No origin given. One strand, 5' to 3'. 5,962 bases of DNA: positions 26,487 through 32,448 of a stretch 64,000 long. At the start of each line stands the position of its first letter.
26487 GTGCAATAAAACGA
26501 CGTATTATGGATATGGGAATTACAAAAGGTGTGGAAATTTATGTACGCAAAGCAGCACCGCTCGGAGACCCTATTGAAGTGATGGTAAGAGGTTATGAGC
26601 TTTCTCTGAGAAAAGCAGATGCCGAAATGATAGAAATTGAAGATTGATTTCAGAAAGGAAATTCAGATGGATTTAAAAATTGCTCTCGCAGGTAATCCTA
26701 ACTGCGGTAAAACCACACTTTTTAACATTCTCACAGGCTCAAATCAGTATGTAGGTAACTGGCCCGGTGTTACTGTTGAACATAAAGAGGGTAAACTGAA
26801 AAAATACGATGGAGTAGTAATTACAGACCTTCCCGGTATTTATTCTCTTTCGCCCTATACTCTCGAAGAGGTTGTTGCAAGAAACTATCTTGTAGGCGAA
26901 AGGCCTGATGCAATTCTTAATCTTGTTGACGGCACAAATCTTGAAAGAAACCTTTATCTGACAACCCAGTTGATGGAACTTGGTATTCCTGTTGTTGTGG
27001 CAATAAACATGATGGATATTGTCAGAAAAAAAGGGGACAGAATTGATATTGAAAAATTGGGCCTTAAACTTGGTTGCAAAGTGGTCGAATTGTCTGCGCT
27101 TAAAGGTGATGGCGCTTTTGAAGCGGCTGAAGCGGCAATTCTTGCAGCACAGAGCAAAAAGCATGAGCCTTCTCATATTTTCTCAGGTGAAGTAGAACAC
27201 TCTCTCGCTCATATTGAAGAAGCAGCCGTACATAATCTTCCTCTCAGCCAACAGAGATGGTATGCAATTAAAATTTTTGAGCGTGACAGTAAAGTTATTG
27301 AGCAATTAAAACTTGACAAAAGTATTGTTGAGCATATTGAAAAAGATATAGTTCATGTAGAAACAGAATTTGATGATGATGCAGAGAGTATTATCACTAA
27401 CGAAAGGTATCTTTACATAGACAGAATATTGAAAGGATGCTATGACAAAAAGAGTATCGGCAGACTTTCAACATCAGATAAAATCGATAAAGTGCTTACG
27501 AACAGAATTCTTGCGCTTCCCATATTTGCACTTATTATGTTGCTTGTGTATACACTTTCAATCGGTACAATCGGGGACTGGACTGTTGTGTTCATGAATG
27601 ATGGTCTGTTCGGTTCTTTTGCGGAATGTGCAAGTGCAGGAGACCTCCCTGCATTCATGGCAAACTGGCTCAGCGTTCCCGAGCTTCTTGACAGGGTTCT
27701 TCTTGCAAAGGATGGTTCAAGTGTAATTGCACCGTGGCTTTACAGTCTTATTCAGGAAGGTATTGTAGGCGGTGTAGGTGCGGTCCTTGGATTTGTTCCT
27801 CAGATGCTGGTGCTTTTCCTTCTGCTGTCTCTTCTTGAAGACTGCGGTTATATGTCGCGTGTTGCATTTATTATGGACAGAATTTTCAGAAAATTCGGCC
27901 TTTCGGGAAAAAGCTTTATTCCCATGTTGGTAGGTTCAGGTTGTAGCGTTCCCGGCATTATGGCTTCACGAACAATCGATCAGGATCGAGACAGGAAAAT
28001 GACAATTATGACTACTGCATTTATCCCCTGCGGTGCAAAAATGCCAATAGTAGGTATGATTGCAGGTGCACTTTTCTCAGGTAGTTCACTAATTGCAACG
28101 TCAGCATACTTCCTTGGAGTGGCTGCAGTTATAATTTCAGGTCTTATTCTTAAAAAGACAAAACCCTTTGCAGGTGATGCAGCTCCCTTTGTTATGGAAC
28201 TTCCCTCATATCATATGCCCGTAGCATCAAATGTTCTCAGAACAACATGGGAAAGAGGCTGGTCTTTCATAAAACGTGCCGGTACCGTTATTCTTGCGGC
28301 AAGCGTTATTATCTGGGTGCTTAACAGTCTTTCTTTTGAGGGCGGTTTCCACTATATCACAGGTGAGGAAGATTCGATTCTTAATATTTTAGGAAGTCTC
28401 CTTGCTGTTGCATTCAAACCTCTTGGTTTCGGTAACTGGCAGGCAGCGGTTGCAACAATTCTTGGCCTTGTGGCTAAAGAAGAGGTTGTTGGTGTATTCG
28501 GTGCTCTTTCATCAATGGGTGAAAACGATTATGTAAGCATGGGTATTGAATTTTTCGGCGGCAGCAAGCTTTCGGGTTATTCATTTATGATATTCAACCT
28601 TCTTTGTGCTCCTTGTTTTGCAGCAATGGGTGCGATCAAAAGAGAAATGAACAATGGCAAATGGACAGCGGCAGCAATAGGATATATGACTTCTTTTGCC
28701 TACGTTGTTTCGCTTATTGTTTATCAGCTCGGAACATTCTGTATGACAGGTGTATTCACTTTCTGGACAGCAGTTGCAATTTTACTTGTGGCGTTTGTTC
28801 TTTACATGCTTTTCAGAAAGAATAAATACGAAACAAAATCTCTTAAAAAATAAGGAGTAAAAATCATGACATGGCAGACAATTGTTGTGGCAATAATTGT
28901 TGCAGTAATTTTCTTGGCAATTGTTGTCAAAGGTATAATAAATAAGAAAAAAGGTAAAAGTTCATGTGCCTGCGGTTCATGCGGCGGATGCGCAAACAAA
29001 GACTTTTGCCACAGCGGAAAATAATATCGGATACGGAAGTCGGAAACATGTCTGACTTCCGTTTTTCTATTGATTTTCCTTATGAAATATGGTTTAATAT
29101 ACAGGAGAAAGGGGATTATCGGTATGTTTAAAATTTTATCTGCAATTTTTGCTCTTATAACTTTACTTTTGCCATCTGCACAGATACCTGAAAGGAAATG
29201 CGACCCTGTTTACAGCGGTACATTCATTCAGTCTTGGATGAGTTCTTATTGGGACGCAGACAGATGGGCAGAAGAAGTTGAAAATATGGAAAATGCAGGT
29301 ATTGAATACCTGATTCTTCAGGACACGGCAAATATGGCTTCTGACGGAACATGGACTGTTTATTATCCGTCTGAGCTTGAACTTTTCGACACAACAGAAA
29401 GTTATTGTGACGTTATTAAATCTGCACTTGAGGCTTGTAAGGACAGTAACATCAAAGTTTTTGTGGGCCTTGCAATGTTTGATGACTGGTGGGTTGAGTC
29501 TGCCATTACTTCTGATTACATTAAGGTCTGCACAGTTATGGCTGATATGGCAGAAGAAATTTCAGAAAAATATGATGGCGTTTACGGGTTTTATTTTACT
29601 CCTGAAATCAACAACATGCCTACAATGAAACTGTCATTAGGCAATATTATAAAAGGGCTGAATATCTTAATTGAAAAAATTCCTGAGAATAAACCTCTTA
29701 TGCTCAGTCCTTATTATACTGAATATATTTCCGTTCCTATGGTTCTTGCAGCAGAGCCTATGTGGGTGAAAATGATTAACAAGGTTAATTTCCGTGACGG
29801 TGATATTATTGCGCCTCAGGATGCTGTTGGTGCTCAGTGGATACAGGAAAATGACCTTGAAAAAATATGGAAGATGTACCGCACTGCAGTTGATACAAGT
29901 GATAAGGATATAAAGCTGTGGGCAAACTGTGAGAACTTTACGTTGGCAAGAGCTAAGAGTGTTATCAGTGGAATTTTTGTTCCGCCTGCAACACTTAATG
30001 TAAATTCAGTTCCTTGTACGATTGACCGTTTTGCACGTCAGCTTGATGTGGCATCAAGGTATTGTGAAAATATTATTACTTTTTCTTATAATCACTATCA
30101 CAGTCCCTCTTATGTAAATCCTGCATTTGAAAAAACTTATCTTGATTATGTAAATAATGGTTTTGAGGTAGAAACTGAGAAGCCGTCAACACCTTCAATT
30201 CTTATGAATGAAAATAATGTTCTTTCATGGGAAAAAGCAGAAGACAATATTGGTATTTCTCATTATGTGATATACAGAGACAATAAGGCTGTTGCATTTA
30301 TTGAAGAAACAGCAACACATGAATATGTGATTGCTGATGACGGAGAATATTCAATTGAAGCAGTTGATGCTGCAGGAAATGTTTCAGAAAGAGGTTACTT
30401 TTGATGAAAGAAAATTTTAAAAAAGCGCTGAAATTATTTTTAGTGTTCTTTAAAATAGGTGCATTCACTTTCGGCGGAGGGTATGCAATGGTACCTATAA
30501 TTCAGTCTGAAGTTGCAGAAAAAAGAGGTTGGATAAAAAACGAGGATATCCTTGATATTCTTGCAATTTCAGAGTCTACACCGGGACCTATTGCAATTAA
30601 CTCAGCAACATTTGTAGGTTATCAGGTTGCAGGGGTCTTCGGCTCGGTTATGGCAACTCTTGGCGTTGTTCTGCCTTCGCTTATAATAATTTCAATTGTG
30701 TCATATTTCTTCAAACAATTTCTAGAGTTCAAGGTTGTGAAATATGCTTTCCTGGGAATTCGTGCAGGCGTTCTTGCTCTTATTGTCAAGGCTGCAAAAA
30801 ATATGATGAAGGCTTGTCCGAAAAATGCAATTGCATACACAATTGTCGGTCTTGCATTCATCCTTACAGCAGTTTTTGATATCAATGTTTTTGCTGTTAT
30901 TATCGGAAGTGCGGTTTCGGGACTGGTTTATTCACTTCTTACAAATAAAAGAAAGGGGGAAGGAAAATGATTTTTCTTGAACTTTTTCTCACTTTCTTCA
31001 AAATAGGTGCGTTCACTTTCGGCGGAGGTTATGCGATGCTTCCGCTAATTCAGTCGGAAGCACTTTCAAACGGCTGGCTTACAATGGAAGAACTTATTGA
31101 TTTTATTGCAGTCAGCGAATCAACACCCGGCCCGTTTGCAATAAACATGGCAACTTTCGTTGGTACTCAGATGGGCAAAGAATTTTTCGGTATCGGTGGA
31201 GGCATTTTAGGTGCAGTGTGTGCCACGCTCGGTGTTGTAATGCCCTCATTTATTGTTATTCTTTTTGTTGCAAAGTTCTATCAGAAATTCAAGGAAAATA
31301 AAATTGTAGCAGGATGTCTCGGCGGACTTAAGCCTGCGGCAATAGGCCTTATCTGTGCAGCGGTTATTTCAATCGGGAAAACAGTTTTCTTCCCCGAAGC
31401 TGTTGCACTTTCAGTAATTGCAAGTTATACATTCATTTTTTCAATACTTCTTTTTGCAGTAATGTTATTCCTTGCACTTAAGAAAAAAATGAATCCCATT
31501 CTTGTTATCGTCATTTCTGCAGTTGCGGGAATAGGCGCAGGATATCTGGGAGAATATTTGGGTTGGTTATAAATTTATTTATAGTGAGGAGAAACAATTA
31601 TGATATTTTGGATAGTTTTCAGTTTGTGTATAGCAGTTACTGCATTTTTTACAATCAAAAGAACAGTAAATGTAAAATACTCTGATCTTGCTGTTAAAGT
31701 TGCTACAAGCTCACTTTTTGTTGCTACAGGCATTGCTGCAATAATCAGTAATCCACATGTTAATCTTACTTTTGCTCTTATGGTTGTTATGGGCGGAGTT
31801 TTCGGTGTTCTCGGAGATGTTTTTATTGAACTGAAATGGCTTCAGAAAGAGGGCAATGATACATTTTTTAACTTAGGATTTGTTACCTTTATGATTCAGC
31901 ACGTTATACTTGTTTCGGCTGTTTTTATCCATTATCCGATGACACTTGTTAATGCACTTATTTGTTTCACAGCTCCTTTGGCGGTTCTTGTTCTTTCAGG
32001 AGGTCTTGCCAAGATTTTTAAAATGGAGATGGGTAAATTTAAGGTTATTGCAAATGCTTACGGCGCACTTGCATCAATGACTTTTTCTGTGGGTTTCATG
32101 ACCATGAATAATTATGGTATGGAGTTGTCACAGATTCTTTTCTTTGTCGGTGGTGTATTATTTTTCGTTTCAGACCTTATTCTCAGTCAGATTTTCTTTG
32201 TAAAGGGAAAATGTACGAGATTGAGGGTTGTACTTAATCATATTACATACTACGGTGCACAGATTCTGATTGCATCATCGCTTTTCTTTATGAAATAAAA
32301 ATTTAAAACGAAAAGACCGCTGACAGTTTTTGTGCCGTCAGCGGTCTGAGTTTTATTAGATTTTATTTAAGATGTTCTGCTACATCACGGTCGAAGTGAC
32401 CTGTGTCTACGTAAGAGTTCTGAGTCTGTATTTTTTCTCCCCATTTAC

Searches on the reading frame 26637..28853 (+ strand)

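Call 6: search_protein_families(library=pfam, proteins=[window:26637-28853:+], max_evalue=0.001)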
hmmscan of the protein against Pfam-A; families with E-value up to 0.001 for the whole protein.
window:26637-28853:+ (738 aa): 5 families
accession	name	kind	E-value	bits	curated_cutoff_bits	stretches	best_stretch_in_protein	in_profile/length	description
PF02421.24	FeoB_N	-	1.7e-63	213.3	27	1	14-162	2-151/156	Ferrous iron transport protein B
PF07670.19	Gate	-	1e-32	113.1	29.6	2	384-478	2-103/104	Nucleoside recognition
PF17910.6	FeoB_Cyto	-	6e-21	75.1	23.4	1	182-269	1-89/90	FeoB cytosolic helical domain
PF07664.17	FeoB_C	-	2.7e-19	69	26.6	1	488-540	2-54/54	Ferrous iron transport protein B C terminus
PF01926.29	MMR_HSR1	-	1.4e-18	67.5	21.9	1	14-124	1-112/113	50S ribosome-binding GTPase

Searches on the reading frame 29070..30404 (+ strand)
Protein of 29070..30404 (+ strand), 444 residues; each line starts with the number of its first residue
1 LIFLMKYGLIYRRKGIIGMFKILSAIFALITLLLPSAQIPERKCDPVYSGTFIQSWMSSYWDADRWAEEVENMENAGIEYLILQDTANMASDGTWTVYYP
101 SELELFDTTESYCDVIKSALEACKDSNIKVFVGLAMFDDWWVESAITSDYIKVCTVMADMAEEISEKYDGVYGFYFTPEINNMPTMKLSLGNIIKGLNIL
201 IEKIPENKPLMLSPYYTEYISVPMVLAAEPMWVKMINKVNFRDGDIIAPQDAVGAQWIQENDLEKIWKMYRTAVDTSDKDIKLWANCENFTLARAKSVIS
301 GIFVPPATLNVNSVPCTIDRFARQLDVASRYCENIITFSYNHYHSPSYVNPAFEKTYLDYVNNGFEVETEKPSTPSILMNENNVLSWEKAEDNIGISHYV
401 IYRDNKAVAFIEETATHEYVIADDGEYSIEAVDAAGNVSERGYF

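Call 6: search_protein_families(library=pfam, proteins=[window:29070-30404:+], max_evalue=0.001)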
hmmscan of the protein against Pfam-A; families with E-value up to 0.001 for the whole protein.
window:29070-30404:+ (444 aa): 1 family
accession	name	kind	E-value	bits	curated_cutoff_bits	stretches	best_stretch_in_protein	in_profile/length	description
PF14488.12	DUF4434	-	1.1e-36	127.3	30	1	49-347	2-280/283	Domain of unknown function (DUF4434)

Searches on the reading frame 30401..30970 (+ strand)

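Call 6: search_protein_families(library=pfam, proteins=[window:30401-30970:+], max_evalue=0.001)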
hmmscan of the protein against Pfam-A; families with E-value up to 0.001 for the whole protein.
window:30401-30970:+ (189 aa): 1 family
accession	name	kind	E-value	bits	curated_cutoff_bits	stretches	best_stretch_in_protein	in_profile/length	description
PF02417.20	Chromate_transp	-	7.7e-51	172.8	28.6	1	10-175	1-166/166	Chromate transporter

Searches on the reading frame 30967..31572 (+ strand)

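Call 6: search_protein_families(library=pfam, proteins=[window:30967-31572:+], max_evalue=0.001)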
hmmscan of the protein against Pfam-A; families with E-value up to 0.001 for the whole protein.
window:30967-31572:+ (201 aa): 1 family
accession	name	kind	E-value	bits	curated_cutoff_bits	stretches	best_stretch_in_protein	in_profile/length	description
PF02417.20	Chromate_transp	-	1.3e-50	172.1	28.6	1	4-189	1-166/166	Chromate transporter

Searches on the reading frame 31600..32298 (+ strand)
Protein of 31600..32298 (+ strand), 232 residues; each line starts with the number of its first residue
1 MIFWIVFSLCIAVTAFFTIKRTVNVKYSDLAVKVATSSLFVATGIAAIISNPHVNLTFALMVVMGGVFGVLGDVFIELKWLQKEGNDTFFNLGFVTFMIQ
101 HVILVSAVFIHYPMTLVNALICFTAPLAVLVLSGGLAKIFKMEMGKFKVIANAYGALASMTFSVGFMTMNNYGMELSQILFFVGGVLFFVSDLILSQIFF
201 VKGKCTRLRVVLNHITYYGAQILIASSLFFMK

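Call 6: search_protein_families(library=pfam, proteins=[window:31600-32298:+], max_evalue=0.001)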
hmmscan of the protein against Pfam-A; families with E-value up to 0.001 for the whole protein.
window:31600-32298:+ (232 aa): 1 family
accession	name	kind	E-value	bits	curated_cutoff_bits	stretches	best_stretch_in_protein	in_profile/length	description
PF07947.19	YhhN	-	2.8e-16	60.2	25.6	1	31-228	4-182/182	YhhN family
